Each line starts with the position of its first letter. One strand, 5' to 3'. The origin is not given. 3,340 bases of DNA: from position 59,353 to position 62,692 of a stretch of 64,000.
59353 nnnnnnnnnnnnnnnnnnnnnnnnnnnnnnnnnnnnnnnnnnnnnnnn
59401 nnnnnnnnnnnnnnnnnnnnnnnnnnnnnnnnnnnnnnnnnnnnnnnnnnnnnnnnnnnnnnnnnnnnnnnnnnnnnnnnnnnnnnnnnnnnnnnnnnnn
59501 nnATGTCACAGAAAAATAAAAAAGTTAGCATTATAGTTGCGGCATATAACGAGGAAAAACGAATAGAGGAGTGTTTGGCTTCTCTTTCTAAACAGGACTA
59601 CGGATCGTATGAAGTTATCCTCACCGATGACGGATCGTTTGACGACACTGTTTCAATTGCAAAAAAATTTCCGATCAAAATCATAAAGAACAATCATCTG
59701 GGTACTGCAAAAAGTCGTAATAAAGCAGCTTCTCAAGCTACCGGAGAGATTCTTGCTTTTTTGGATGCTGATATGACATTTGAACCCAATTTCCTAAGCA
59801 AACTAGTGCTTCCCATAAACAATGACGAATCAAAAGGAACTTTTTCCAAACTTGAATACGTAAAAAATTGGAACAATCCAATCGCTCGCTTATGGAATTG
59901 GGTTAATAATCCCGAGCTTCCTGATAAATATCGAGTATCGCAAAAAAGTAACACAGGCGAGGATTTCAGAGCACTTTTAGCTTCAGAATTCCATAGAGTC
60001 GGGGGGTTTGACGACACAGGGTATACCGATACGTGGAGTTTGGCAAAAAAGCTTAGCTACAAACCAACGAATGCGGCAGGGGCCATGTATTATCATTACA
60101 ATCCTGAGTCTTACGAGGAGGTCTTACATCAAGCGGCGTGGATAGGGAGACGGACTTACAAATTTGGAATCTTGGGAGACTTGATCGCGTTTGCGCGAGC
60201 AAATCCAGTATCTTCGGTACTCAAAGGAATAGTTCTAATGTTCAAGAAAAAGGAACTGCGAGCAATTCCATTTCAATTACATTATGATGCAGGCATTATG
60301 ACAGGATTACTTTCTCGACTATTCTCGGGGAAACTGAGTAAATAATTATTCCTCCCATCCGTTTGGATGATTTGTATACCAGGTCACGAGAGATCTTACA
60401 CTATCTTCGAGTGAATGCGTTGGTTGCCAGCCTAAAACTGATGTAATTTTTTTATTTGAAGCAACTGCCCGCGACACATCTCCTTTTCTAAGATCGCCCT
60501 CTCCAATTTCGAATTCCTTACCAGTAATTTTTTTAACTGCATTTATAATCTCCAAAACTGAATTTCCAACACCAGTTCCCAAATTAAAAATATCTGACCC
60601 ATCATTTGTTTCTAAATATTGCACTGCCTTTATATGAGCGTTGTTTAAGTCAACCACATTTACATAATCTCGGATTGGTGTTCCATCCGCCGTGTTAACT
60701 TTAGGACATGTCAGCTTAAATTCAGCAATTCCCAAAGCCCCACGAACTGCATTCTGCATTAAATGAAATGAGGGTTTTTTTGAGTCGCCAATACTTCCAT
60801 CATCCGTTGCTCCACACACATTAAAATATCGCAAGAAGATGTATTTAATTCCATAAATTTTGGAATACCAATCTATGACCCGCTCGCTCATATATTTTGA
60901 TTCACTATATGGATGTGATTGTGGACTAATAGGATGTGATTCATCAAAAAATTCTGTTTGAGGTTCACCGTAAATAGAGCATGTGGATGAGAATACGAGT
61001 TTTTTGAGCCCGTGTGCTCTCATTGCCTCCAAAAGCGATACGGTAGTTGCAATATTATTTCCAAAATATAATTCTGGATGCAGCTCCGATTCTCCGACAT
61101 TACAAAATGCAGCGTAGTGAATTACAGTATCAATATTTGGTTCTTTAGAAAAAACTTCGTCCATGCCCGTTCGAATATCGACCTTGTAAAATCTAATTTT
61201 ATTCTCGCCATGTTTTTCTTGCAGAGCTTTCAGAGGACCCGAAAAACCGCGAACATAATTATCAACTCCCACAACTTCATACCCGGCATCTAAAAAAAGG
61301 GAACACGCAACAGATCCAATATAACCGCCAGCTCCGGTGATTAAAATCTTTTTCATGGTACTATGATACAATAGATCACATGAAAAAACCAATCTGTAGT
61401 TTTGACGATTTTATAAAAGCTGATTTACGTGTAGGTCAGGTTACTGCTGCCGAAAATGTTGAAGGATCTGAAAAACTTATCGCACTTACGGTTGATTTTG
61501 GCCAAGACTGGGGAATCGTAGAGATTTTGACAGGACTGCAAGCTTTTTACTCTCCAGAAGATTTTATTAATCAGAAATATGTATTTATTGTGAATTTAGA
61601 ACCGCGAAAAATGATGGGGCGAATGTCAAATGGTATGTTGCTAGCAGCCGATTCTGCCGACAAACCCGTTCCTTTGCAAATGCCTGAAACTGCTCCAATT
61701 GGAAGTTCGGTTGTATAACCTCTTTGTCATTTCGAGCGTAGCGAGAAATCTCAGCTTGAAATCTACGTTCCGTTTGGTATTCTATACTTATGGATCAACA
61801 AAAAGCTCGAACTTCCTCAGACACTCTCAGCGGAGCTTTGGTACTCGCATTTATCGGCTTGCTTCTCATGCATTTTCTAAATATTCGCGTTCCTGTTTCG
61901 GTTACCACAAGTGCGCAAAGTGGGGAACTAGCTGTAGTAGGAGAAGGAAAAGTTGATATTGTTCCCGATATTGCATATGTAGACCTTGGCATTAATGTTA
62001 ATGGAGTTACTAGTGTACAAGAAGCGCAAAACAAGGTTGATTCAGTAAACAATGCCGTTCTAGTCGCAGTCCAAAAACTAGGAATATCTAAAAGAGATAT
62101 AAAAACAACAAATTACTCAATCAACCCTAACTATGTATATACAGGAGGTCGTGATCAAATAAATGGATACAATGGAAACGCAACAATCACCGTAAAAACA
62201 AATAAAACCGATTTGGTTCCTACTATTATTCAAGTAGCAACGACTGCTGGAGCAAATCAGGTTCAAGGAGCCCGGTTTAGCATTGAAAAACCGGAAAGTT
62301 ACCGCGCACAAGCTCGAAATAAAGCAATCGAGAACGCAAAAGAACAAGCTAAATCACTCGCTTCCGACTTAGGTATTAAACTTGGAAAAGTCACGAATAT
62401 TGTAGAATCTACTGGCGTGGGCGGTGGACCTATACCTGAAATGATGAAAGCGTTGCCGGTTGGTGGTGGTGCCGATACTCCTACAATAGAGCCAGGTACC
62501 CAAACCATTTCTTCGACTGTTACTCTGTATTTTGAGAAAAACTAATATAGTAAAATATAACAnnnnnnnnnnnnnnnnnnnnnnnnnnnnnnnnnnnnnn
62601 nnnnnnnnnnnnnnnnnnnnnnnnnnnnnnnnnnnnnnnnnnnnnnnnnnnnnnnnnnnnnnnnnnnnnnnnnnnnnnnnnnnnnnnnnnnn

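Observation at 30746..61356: ~30 kb glycan-assembly supercluster with five GT-C enzymes and two flippases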

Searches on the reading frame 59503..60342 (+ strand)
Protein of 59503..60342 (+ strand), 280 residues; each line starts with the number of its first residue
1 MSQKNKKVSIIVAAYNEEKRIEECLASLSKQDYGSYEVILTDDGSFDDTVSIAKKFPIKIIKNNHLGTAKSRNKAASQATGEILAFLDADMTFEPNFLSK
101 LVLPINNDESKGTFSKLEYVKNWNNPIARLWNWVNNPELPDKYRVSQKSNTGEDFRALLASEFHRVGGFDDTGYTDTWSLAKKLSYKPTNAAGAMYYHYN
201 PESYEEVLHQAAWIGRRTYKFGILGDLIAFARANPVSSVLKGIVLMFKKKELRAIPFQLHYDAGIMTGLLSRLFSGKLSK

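Call 5: search_protein_families(library=pfam, proteins=[window:59503-60342:+], max_evalue=0.01)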
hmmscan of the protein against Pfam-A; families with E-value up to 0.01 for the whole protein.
window:59503-60342:+ (280 aa): 3 families
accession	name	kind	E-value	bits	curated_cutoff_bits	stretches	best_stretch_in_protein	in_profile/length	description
PF00535.33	Glycos_transf_2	-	3.9e-33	115.2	23.3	1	9-133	1-131/168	Glycosyl transferase family 2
PF13641.12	Glyco_tranf_2_3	-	1.2e-13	52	27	1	8-122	3-127/230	Glycosyltransferase like family 2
PF10111.15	Glyco_tranf_2_2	-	3.2e-08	33.8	27.3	1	9-101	1-102/276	Glycosyltransferase like family 2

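Call 38: search_protein_families(library=ncbifam, proteins=[window:59503-60342:+], max_evalue=0.00001)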
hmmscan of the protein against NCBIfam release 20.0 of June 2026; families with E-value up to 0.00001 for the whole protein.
window:59503-60342:+ (280 aa): 24 families
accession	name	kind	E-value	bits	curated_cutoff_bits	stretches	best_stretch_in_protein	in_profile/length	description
TIGR04283.1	glyco_like_mftF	equivalog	1.8e-22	80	182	1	8-185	1-170/221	TIGR04283 family arsenosugar biosynthesis glycosyltransferase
NF007482.0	PRK10073.1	equivalog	3.1e-20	72.4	423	1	1-103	1-108/334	glycosyltransferase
NF041875.1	EPS_EpsD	equivalog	4e-20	72.5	370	1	8-102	1-101/325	exopolysaccharide biosynthesis glycosyltransferase EpsD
NF047683.1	TeichurnBiosyTuaG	equivalog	1.6e-17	64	400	1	1-127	1-133/252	teichuronic acid biosynthesis protein TuaG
TIGR03965.1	mycofact_glyco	equivalog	5.2e-16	58.6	280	1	4-103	72-177/467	mycofactocin biosynthesis glycosyltransferase MftF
TIGR03937.1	PgaC_IcaA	equivalog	7.8e-16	58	422.3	1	3-111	42-156/407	poly-beta-1,6-N-acetyl-D-glucosamine synthase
NF050050.1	ProtGlycPglI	equivalog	1.4e-11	44.4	500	1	7-106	3-109/306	GalNAc(5)-diNAcBac-PP-undecaprenol beta-1,3-glucosyltransferase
NF053739.1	GlytfEpsEBac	equivalog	2e-11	43.4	450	1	7-102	2-104/265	glycosyltransferase EpsE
NF041394.1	GtaseAglG_Halo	equivalog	6.4e-11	42.1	440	1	7-106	2-108/304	glucosyl-dolichyl phosphate glucuronosyltransferase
NF038299.1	EPS_HpsN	equivalog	2e-10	40.1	425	1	7-101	2-102/317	hormogonium polysaccharide biosynthesis glycosyltransferase HpsN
NF010496.0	PRK13915.1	equivalog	2.3e-10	40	262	1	4-110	29-147/307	glucosyl-3-phosphoglycerate synthase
TIGR04242.1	nodulat_NodC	equivalog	3.6e-10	39.4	550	1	5-116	47-167/395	chitooligosaccharide synthase NodC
TIGR03469.1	HpnB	hypoth_equivalog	4.6e-10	39.1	379.25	1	6-74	44-113/386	hopene-associated glycosyltransferase HpnB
NF038302.1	EPS_HpsE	equivalog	8e-10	38.2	300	1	8-114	3-120/307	hormogonium polysaccharide biosynthesis glycosyltransferase HpsE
TIGR04182.1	glyco_TIGR04182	equivalog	1e-09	38.2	325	1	7-110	1-102/293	S-layer glycoprotein N-glycosyltransferase AglJ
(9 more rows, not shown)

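Call 65: search_solved_structures(query=window:59503-60342:+, max_evalue=0.01)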
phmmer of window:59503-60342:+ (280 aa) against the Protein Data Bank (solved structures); distinct sequences matched with E-value up to 0.01: 35.
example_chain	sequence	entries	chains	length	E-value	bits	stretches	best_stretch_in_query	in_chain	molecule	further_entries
2z87_A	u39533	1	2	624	1.1e-12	51.3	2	7-133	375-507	Chondroitin synthase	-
2z86_A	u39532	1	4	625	1.1e-12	51.3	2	7-133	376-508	Chondroitin synthase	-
5hea_A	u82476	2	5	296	5.7e-12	48.9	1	6-103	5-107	Putative glycosyltransferase (GalT1)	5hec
5tze_C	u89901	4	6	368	1.3e-11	47.7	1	7-100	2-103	Glycosyl transferase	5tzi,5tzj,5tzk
5tz8_A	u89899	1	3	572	2.7e-11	46.7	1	7-99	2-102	Glycosyl transferase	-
5mlz_A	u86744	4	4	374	6.4e-11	45.4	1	5-115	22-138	Dolichol monophosphate mannose synthase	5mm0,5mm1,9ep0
6p61_A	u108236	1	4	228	1e-09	41.5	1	4-101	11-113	Glycosyltransferase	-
9omm_A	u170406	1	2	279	3.3e-09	39.8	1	8-100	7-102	Glycosyltransferase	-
9omh_A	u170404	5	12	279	3.3e-09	39.8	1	8-100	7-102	Glycosyltransferase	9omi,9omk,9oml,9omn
9omj_A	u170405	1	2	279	3.7e-09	39.7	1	8-100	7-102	Glycosyltransferase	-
3bcv_A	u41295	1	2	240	3.9e-09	39.6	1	7-94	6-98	Putative glycosyltransferase protein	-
8bz8_A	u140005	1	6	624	2.6e-07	33.6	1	3-99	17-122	Glycosyltransferase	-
8bz4_A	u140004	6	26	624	2.7e-07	33.6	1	3-99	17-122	Glycosyltransferase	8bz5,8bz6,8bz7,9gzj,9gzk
7msp_A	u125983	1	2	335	3.7e-07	33.1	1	11-96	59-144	SPbeta prophage-derived glycosyltransferase SunS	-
7msn_A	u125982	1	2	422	5e-07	32.7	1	11-96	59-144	SPbeta prophage-derived glycosyltransferase SunS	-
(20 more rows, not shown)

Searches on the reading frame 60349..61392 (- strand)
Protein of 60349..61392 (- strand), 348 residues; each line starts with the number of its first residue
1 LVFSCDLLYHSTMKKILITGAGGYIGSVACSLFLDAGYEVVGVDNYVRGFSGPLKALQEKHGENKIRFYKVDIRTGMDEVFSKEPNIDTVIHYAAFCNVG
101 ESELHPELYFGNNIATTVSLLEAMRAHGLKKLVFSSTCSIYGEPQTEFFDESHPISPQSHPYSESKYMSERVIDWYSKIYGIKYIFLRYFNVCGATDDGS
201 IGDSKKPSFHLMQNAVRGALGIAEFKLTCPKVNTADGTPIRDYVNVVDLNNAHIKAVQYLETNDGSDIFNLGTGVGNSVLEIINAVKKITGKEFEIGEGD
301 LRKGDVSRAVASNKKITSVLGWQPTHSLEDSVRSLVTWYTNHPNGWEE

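Call 5: search_protein_families(library=pfam, proteins=[window:60349-61392:-], max_evalue=0.01)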
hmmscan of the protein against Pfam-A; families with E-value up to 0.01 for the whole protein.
window:60349-61392:- (348 aa): 9 families
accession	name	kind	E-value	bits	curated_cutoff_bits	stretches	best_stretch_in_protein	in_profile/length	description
PF01370.27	Epimerase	-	7.5e-49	166.7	20.9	1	16-272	1-240/240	NAD dependent epimerase/dehydratase family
PF16363.11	GDP_Man_Dehyd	-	2.5e-46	159.1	27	1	17-334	1-331/332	GDP-mannose 4,6 dehydratase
PF01073.25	3Beta_HSD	-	4.8e-14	52.5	22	1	17-173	1-157/280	3-beta hydroxysteroid dehydrogenase/isomerase family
PF02719.21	Polysacc_synt_2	-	1.9e-09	37.5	20.2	1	16-137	1-128/293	Polysaccharide biosynthesis protein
PF04321.23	RmlD_sub_bind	-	1.9e-09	37.4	27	1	15-176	2-139/287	RmlD substrate binding domain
PF07993.18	NAD_binding_4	-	3.6e-06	26.8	20.1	1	86-211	88-227/258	Male sterility protein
PF05368.20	NmrA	-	2.3e-05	24.6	27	1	14-154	3-129/298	NmrA-like family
PF13460.12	NAD_binding_10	-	0.00017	21.9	27.2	1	20-188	1-142/184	NAD(P)H-binding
PF00106.31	adh_short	-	0.00028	20.8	26.6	1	14-75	1-60/195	short chain dehydrogenase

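Call 67: search_protein_families(library=ncbifam, proteins=[window:60349-61356:-], max_evalue=1e-8)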
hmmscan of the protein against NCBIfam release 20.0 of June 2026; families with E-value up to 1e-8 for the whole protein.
window:60349-61356:- (336 aa): 19 families
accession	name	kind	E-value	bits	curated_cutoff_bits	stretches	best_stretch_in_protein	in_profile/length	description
TIGR01179.1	galE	equivalog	4.9e-95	318.1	262.3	1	3-333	1-331/332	UDP-glucose 4-epimerase GalE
NF007956.0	PRK10675.1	subfamily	1.5e-65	221.5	394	1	3-335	2-337/338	UDP-glucose 4-epimerase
TIGR01181.1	dTDP_gluc_dehyt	equivalog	2.2e-37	128.8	365.1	1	3-335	1-319/321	dTDP-glucose 4,6-dehydratase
TIGR04180.1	EDH_00030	hypoth_equivalog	1.5e-33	116.2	475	1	4-183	1-178/297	NAD-dependent 4,6-dehydratase LegB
TIGR02197.1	heptose_epim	equivalog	2.1e-25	89.6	274.6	1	4-329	1-315/316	ADP-glyceromanno-heptose 6-epimerase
NF007582.0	PRK10217.1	equivalog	6.2e-21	74.9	698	1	1-332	1-336/355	dTDP-glucose 4,6-dehydratase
NF011728.1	PRK15181.1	equivalog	2.1e-20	73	760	1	2-329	16-339/348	Vi polysaccharide biosynthesis UDP-N-acetylglucosaminuronic acid C-4 epimerase TviC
NF008872.0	PRK11908.1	equivalog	8.7e-18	64.5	294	1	1-330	1-338/349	bifunctional UDP-4-keto-pentose/UDP-xylose synthase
NF007490.0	PRK10084.1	subfamily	3.1e-17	62.6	649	1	3-330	2-337/361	dTDP-glucose 4,6-dehydratase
TIGR02622.1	CDP_4_6_dhtase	equivalog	1.6e-15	57.1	278.45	1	2-329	5-332/352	CDP-glucose 4,6-dehydratase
NF043036.1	ErythonDh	equivalog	3.3e-15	56.1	325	1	3-166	2-165/321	D-erythronate dehydrogenase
NF047922.1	GDPFucSynFcl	equivalog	1.2e-14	54.5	500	1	69-330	48-304/308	GDP-L-fucose synthase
NF042423.1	oxyalk_red_Shew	equivalog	5.2e-13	48.8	580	1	2-185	9-179/331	2-alkyl-3-oxoalkanoate reductase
NF042422.1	oxyalk_red_OleD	equivalog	7.4e-11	42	580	1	3-131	2-116/329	2-alkyl-3-oxoalkanoate reductase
TIGR01746.1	Thioester-redct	subfamily_domain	7e-10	38.7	213.35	1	51-237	59-245/371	thioester reductase domain-containing protein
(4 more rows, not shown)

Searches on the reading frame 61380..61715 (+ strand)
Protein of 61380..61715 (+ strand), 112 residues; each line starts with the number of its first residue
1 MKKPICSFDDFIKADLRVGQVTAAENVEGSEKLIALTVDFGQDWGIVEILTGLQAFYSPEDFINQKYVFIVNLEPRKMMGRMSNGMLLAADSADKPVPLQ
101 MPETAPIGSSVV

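Call 5: search_protein_families(library=pfam, proteins=[window:61380-61715:+], max_evalue=0.01)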
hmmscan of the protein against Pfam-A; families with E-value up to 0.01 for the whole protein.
window:61380-61715:+ (112 aa): 1 family
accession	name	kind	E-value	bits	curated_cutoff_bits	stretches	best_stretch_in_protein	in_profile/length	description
PF01588.26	tRNA_bind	-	5.9e-23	81.2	27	1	16-109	1-95/96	Putative tRNA binding domain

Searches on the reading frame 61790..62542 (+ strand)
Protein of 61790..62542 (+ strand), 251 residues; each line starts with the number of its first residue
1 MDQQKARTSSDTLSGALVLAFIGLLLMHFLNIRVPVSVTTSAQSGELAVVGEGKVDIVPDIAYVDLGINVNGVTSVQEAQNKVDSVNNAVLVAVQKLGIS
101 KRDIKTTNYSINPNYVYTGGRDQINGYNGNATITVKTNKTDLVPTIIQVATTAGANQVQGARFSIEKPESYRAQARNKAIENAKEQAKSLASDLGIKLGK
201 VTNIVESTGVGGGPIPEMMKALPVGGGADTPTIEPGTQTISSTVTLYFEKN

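Call 5: search_protein_families(library=pfam, proteins=[window:61790-62542:+], max_evalue=0.01)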
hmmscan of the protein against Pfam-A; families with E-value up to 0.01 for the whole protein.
window:61790-62542:+ (251 aa): 1 family
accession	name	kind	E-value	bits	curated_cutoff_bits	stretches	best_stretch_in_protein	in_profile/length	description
PF04402.19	SIMPL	-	2.7e-49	168.6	25.2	1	48-248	2-205/205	Protein of unknown function (DUF541)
